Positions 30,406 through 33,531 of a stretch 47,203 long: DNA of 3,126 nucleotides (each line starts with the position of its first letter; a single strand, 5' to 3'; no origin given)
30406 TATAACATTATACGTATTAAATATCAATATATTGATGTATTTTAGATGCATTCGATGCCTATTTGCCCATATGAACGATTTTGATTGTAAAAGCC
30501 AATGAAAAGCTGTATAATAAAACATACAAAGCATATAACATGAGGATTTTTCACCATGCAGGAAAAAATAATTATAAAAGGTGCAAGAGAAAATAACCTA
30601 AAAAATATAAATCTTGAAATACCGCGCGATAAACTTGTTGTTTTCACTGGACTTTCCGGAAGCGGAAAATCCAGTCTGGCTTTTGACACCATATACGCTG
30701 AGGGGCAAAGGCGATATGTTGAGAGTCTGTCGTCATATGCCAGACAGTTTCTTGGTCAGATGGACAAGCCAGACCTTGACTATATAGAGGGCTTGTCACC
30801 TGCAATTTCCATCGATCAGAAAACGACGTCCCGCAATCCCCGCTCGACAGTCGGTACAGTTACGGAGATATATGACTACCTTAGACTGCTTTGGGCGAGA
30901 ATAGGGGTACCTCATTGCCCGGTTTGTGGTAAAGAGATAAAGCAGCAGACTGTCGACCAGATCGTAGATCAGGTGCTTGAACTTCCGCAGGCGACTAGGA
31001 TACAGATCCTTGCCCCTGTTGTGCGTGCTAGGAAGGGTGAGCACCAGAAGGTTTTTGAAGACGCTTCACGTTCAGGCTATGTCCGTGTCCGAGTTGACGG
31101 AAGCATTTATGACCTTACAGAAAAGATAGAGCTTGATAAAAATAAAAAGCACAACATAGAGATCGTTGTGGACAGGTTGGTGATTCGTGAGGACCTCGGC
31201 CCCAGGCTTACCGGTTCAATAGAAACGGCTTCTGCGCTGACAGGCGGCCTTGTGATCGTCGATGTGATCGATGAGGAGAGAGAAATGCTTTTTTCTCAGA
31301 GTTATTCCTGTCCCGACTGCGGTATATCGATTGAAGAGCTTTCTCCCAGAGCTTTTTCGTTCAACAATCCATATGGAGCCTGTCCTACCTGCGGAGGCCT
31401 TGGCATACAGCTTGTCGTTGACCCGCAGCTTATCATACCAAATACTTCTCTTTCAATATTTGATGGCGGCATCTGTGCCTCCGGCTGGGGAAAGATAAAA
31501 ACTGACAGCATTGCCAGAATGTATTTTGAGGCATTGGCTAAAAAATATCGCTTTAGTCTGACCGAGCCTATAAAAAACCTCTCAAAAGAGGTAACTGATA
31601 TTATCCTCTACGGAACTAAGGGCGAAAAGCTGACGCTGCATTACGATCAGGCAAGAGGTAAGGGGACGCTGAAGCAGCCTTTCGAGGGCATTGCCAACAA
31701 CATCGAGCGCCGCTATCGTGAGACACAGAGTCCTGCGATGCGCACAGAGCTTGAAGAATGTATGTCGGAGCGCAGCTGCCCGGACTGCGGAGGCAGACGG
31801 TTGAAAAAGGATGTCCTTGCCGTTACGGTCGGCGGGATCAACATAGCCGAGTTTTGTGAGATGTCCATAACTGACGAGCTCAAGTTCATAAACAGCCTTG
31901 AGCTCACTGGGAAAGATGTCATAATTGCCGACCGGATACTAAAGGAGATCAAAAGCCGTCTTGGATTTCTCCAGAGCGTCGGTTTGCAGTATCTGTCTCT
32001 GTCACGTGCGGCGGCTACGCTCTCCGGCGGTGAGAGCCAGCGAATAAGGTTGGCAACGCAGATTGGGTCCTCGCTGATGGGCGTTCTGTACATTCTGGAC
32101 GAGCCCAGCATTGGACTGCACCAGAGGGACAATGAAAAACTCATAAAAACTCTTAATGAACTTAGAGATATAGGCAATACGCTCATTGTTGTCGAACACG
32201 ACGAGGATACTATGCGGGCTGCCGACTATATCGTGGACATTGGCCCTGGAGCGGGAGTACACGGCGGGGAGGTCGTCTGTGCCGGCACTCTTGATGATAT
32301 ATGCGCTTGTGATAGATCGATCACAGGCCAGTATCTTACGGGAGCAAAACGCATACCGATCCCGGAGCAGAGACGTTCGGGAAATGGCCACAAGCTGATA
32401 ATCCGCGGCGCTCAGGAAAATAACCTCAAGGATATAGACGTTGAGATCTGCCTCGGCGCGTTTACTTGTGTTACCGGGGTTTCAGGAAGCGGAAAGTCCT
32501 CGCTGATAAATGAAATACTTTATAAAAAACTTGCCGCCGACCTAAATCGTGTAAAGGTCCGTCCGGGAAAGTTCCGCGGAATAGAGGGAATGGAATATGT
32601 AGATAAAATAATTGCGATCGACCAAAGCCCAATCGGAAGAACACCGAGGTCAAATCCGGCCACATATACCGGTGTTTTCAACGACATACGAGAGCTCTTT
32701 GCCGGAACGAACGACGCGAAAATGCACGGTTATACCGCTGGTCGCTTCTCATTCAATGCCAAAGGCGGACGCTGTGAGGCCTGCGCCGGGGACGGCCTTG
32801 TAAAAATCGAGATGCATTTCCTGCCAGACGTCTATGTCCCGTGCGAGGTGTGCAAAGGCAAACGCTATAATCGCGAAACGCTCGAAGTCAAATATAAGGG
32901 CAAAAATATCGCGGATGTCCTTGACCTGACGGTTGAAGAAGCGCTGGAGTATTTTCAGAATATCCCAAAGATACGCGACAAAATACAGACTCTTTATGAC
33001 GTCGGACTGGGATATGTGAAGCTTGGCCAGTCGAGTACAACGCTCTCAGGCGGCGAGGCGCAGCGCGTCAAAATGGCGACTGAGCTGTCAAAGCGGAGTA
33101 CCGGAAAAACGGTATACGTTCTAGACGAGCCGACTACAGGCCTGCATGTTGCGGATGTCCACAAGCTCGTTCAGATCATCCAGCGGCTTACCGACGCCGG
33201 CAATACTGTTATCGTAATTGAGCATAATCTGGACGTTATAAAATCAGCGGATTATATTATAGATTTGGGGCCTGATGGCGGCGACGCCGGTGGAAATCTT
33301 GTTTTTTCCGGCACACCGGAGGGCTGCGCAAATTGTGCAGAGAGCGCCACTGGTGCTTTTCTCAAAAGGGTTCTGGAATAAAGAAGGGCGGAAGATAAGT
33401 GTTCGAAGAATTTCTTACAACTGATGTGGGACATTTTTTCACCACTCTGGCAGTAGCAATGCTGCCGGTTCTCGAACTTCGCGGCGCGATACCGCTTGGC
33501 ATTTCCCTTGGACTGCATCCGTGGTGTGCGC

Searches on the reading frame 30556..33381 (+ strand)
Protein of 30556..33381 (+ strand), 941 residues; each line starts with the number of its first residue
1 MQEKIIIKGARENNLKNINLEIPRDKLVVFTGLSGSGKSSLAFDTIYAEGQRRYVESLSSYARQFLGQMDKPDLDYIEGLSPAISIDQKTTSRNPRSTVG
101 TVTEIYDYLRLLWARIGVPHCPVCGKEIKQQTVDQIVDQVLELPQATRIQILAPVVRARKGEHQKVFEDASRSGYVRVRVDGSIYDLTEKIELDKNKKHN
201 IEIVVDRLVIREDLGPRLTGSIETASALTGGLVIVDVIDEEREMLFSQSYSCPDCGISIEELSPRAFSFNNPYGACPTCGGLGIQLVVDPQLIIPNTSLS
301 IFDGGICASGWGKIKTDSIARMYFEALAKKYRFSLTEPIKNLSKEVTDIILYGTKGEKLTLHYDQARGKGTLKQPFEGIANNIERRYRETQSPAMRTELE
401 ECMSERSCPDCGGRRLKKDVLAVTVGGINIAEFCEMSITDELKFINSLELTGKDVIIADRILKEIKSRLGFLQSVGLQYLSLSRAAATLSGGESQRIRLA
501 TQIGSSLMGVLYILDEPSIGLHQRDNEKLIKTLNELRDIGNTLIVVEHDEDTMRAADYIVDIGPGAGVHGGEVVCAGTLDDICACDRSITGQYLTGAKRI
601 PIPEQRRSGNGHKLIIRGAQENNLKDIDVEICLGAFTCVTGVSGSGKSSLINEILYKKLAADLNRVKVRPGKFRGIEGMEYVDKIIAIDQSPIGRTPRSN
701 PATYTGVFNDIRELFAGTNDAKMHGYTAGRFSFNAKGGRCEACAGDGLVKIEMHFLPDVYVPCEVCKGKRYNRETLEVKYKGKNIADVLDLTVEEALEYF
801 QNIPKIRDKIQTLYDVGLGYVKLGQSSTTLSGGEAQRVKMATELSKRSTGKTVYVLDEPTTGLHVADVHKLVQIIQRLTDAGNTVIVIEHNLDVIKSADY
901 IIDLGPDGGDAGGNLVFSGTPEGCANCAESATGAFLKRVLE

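Call 5: search_protein_families(library=pfam, proteins=[window:30556-33381:+], max_evalue=0.01)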
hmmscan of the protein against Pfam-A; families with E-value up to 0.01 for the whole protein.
window:30556-33381:+ (941 aa): 15 families
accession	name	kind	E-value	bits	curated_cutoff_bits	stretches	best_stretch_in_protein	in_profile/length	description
PF17760.6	UvrA_inter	-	1e-40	138.4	23.3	1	131-237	1-107/109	UvrA interaction domain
PF17755.6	UvrA_DNA-bind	-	9.8e-34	116.4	23.2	1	289-401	1-110/110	UvrA DNA-binding domain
PF00005.33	ABC_tran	-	2.6e-19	70.6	25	2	808-861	87-137/137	ABC transporter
PF02463.25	SMC_N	-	8.6e-14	51.9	40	1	826-902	133-209/220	RecF/RecN/SMC N terminal domain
PF03193.22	RsgA_GTPase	-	2.3e-07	31.2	30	1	616-660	89-131/174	RsgA GTPase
PF13304.12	AAA_21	-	2.5e-07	31.5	27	1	839-888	247-296/304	AAA domain, putative AbiEii toxin, Type IV TA system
PF20703.3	nSTAND1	-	1.8e-06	28.3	27.1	0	635-660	34-59/379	Novel STAND NTPase 1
PF13555.12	AAA_29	-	3.7e-06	27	27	0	636-652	24-40/61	P-loop containing region of AAA domain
PF13191.12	AAA_16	-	1.7e-05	25.8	32.6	0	633-656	21-46/167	AAA ATPase domain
PF13401.12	AAA_22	-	0.00025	21.8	27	0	636-661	7-32/130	AAA domain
PF13175.12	AAA_15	-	0.00058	20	32.1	0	800-887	291-366/374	AAA ATPase domain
PF01583.26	APS_kinase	-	0.0011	19.5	21.1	0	27-44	4-21/152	Adenylylsulphate kinase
PF20720.3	nSTAND3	-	0.0024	18.1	27.2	0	638-668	21-51/155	Novel STAND NTPase 3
PF25201.1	nSTAND6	-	0.0049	17.3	27.7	0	636-668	20-52/148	Novel STAND NTPase 6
PF13671.12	AAA_33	-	0.0052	17.5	27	0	27-42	1-16/143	AAA domain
